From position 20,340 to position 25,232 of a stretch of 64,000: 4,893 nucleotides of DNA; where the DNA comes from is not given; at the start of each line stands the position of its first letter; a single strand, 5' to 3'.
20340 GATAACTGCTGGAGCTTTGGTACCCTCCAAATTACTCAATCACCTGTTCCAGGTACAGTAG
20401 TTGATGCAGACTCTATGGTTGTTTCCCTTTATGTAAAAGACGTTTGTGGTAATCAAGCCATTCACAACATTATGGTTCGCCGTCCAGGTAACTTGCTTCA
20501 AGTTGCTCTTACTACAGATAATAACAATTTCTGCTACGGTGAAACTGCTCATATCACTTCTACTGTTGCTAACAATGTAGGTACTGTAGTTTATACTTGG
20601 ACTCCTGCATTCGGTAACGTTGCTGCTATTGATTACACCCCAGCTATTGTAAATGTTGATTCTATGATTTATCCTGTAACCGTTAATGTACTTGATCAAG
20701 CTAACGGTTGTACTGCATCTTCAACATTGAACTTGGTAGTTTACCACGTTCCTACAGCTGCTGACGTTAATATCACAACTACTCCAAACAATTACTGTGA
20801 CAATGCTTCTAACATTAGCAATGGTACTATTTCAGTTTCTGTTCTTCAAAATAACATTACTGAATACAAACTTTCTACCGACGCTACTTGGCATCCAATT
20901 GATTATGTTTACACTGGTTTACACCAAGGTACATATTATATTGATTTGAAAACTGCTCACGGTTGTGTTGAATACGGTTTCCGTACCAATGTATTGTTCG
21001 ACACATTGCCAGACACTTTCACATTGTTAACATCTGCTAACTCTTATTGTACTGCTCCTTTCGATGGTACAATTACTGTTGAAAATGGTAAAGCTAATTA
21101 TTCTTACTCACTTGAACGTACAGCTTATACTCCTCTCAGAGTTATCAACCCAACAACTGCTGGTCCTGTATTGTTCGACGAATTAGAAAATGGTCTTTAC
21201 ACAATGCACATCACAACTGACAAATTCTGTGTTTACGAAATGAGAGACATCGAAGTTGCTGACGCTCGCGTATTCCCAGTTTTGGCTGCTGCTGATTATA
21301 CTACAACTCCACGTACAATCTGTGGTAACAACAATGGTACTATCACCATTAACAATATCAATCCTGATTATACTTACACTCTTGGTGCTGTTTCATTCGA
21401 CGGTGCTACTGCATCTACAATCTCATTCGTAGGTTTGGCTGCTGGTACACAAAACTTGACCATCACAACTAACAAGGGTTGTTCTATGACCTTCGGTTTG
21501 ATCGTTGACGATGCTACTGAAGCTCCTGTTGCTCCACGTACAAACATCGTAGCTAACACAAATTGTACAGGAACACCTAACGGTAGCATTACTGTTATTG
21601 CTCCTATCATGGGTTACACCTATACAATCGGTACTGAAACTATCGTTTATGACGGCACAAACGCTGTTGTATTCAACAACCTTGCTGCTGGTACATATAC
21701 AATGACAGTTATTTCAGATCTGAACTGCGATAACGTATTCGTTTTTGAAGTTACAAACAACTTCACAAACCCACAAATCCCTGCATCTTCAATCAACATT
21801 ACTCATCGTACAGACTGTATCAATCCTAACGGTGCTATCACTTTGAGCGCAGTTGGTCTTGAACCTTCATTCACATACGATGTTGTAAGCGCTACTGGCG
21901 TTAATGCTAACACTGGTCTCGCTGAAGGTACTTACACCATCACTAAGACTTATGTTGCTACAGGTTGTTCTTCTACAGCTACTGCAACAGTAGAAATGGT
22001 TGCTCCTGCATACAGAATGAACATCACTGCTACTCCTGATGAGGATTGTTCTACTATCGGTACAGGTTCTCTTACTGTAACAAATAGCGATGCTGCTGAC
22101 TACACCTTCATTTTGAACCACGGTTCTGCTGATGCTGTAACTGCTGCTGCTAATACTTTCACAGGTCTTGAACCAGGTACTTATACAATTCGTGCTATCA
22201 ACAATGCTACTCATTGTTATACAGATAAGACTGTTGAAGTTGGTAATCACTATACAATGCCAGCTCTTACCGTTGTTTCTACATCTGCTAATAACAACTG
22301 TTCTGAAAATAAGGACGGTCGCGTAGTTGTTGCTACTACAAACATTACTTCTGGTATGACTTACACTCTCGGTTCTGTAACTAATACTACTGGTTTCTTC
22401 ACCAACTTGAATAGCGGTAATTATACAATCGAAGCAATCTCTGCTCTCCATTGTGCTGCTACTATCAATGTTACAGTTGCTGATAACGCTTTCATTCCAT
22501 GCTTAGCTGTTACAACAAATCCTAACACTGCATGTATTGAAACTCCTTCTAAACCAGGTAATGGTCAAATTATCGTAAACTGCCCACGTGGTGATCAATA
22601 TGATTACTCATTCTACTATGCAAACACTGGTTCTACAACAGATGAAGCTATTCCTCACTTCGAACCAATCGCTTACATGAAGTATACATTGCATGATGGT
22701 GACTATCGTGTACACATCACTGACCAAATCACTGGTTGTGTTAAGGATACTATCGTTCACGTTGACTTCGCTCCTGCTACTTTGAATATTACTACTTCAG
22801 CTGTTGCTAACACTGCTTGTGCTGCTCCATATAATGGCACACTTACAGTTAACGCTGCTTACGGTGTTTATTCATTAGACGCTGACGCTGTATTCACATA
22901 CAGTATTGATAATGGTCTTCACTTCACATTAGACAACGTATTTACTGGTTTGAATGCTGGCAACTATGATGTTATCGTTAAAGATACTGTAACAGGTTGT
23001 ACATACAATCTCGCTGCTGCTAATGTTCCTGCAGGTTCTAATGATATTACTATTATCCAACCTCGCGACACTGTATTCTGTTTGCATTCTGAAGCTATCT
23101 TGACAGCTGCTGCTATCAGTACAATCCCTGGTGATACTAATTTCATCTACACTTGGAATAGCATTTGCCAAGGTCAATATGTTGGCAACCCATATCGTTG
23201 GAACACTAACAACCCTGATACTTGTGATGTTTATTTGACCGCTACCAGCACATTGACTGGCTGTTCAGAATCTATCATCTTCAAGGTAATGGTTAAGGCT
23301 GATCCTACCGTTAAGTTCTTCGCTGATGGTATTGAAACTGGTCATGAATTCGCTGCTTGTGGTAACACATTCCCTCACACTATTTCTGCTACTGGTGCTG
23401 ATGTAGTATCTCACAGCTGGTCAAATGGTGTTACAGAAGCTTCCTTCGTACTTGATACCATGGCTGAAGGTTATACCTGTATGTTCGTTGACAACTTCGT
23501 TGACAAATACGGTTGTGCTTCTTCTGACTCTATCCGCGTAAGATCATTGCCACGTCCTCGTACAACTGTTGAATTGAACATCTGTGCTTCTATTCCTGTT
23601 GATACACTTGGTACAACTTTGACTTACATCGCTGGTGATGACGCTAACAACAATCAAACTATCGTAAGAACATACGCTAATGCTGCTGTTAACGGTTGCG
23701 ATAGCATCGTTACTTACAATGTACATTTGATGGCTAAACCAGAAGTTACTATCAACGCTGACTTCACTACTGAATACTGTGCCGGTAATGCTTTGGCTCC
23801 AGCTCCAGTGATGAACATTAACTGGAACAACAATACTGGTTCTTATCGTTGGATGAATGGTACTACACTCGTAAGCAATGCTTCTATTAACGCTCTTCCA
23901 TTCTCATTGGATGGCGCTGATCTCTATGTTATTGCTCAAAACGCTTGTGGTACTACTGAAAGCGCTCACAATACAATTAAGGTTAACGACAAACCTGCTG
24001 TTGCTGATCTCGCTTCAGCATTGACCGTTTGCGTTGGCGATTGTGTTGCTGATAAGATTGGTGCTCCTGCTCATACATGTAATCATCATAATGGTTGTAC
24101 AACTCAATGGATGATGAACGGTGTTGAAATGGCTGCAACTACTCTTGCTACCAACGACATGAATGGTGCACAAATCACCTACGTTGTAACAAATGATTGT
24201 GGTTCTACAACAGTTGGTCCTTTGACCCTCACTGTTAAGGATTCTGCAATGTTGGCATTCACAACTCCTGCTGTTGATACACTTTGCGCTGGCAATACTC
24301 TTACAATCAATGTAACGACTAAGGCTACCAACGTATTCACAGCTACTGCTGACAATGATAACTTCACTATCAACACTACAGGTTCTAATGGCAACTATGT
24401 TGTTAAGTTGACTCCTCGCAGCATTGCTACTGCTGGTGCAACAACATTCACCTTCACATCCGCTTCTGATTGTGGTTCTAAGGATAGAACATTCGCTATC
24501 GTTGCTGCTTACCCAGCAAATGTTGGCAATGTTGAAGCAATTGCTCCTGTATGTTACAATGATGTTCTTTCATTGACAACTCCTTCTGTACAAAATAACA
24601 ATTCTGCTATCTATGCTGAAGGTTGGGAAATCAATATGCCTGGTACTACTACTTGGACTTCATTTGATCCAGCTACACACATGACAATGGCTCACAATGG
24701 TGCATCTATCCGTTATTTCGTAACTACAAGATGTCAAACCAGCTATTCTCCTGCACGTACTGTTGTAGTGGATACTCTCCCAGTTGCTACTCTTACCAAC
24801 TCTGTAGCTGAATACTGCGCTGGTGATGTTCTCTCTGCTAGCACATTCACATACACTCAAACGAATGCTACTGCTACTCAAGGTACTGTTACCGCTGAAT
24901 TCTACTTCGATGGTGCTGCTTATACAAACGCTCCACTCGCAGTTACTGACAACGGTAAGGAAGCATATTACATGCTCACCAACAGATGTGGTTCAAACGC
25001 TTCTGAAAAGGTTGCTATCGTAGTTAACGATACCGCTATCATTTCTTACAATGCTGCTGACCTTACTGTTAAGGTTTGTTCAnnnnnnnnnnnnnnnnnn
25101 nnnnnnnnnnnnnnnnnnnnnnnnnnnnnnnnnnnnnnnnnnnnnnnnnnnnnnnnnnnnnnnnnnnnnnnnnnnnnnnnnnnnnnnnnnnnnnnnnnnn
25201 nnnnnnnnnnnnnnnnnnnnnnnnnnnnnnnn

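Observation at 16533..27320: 3595-aa T9SS cargo: a composite giant surface protein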

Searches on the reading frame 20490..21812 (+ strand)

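Call 70: search_protein_families(library=pfam, proteins=[window:20490-21812:+], max_evalue=5)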
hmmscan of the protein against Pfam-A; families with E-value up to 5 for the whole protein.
window:20490-21812:+ (441 aa): 6 families
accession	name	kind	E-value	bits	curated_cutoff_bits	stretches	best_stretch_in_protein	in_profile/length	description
PF09912.14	DUF2141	-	0.013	15.9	24.4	1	386-417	39-70/112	Uncharacterized protein conserved in bacteria (DUF2141)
PF17210.9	SdrD_B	-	0.035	14.7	29.7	1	114-159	25-70/112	SdrD B-like domain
PF17802.7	SpaA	-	0.049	14.2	23.1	0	271-298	29-56/91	Prealbumin-like fold domain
PF13573.12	SprB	-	0.051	13.7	28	2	181-209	3-33/37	SprB repeat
PF24421.1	Ig_J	-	0.26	11.8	29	0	114-171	43-100/104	Tip attachment protein J, Ig-like domain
PF16640.11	Big_3_5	-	0.44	11.6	35.5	1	352-407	13-67/88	Bacterial Ig-like domain (group 3)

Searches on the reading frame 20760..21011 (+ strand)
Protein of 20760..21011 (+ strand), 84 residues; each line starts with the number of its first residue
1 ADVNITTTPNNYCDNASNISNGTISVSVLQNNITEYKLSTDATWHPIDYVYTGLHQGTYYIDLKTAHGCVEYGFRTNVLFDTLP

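Call 95: search_solved_structures(query=A4, max_evalue=10)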
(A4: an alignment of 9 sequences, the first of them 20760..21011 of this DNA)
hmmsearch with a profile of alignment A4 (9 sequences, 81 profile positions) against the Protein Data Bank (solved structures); distinct sequences matched with E-value up to 10: 12.
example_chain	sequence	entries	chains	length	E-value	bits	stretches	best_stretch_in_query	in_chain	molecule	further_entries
9c7v_B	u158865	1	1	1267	0.00069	23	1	41-76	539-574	BOS complex subunit NOMO2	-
9flp_A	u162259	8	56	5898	0.033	17.6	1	50-79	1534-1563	The grappling hook protein A in the bacterium Aureispira sp. CCB-QB1 | The grappling hook protein A (GhpA) in the bacterium Aureispira sp. CCB-QB1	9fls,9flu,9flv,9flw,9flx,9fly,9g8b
7quz_AAA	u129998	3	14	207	0.15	15.5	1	31-76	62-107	Beta-1,3-glucanase bglH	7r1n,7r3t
5noi_A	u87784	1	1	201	0.21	15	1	8-34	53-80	Roundabout homolog 2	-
4apw_A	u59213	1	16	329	0.36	14.2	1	17-41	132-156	ALP12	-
9y9f_A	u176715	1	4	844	0.44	14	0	7-40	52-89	Metal transporter CNNM4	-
11gq_A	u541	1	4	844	0.44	14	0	7-40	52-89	Metal transporter CNNM4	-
9y9d_A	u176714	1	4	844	0.45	14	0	7-40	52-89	Metal transporter CNNM4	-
9y9g_A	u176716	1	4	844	0.48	13.8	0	7-40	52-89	Metal transporter CNNM4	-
3sik_A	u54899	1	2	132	0.81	13.1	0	44-65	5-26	Conserved domain protein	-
7skh_A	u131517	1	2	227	1.2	12.6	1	15-67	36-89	Cadherin-23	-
6e57_A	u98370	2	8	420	3.9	10.9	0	32-64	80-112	surface glycan binding protein B | Mixed-linkage glucan utilization locus (MLGUL) SGBP-B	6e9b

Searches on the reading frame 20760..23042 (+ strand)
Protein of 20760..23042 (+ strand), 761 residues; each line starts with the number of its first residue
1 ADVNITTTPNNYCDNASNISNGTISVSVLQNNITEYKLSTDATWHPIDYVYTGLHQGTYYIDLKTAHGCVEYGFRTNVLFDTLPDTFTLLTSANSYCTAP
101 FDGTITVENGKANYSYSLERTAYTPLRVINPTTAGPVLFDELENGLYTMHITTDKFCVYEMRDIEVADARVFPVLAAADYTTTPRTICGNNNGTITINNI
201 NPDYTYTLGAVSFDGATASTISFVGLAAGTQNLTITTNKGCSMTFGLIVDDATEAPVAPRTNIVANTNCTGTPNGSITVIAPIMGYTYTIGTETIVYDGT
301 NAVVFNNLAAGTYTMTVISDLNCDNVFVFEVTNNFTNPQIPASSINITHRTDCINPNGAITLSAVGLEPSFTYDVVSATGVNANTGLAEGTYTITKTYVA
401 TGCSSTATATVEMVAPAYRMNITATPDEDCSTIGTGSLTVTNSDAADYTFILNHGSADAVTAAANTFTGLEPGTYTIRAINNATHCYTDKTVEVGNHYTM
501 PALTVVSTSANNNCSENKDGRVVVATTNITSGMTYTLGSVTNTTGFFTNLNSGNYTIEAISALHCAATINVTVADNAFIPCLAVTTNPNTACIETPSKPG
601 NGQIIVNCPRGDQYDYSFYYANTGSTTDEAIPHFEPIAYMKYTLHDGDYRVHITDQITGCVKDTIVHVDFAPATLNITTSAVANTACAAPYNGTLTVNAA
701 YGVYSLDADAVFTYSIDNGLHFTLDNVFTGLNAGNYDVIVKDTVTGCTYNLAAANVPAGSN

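Call 99: search_solved_structures(query=window:20760-23042:+, max_evalue=1, show_alignments=1)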
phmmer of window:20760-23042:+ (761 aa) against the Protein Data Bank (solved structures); distinct sequences matched with E-value up to 1: 0.

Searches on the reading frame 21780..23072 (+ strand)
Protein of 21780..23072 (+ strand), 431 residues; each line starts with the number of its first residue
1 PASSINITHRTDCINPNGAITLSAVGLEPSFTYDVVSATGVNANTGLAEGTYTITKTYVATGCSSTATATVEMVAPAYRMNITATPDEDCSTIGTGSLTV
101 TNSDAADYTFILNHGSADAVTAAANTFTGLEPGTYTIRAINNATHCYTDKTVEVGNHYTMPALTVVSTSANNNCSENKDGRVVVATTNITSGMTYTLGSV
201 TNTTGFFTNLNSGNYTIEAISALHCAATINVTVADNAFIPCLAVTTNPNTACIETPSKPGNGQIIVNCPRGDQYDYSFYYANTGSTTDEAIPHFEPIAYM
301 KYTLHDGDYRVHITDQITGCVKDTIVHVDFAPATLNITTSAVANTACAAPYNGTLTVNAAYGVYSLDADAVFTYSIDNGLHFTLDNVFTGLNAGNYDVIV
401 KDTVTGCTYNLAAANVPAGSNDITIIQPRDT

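Call 70: search_protein_families(library=pfam, proteins=[window:21780-23072:+], max_evalue=5)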
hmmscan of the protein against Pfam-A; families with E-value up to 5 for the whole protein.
window:21780-23072:+ (431 aa): 6 families
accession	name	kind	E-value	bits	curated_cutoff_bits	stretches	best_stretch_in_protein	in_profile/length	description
PF07495.19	Y_Y_Y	-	8.7e-05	22.8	26.6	2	206-218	31-43/65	Y_Y_Y domain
PF17210.9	SdrD_B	-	0.011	16.3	29.7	1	198-236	41-81/112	SdrD B-like domain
PF09430.16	EMC7_beta-sandw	-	0.015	15.9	26.6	0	107-177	9-82/122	ER membrane protein complex subunit 7, beta-sandwich domain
PF11008.14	DUF2846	-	0.088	13.3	34.3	0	197-245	33-82/92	Protein of unknown function (DUF2846)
PF13573.12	SprB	-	0.4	10.8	28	2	13-34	9-31/37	SprB repeat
PF17802.7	SpaA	-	1.2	9.8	23.1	0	121-151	38-70/91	Prealbumin-like fold domain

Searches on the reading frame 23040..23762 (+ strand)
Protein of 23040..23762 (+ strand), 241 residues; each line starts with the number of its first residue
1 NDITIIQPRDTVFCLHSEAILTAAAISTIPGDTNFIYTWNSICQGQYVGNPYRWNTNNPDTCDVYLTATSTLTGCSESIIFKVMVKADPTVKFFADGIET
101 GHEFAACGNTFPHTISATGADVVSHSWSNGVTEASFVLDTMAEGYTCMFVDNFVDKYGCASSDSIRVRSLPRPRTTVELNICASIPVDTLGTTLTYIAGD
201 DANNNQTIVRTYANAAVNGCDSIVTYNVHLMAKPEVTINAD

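Call 70: search_protein_families(library=pfam, proteins=[window:23040-23762:+], max_evalue=5)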
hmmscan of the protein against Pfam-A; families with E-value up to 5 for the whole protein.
window:23040-23762:+ (241 aa): 1 family
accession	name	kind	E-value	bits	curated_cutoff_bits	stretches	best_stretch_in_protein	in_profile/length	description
PF22967.3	Ig_NUP210_1st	-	0.041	14.5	27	1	50-102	29-83/92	NUP210 Ig-like domain 1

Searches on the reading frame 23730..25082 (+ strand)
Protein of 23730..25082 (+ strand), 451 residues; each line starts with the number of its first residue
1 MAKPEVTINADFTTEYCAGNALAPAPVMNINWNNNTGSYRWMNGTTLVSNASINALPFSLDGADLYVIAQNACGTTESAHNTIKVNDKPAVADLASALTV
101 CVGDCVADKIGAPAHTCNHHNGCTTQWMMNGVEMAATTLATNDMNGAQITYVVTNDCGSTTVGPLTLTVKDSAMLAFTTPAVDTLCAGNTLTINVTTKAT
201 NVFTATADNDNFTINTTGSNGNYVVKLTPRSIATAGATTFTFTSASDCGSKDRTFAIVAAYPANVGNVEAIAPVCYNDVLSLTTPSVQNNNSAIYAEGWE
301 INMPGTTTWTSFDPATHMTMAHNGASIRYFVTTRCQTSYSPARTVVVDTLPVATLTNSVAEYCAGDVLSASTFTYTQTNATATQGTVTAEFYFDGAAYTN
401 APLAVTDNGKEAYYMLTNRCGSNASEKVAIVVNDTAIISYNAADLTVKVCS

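Call 70: search_protein_families(library=pfam, proteins=[window:23730-25082:+], max_evalue=5)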
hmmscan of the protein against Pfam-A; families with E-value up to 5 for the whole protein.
window:23730-25082:+ (451 aa): 3 families
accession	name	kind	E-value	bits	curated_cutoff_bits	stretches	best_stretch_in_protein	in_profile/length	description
PF00635.32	Motile_Sperm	-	0.054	13.8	25.9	1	177-220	47-90/109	MSP (Major sperm protein) domain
PF18888.5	DUF5650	-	0.16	12.1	25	1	219-241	3-28/55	Repeat of unknown function (DUF5650)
PF22201.2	FlaF_Ig-like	-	0.19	12.7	28.4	0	253-286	33-66/112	Conserved flagellar protein F, immunoglobulin-like domain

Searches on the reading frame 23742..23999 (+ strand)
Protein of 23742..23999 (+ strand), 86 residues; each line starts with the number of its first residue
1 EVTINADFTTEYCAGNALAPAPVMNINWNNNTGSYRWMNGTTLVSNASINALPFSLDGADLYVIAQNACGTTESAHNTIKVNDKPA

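Call 96: search_solved_structures(query=A5, max_evalue=10)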
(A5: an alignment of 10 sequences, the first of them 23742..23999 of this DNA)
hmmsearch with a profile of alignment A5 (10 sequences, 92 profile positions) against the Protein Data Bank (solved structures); distinct sequences matched with E-value up to 10: 3.
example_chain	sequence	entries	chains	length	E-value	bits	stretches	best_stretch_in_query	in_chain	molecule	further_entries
9c2d_S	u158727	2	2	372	2.7e-05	28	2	18-89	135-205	Tail protein | Putative tail protein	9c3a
4l9d_A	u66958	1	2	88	0.022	18.7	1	33-89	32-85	Protease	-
6mpo_A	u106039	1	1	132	9.6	10.2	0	16-87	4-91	Gene 5 protein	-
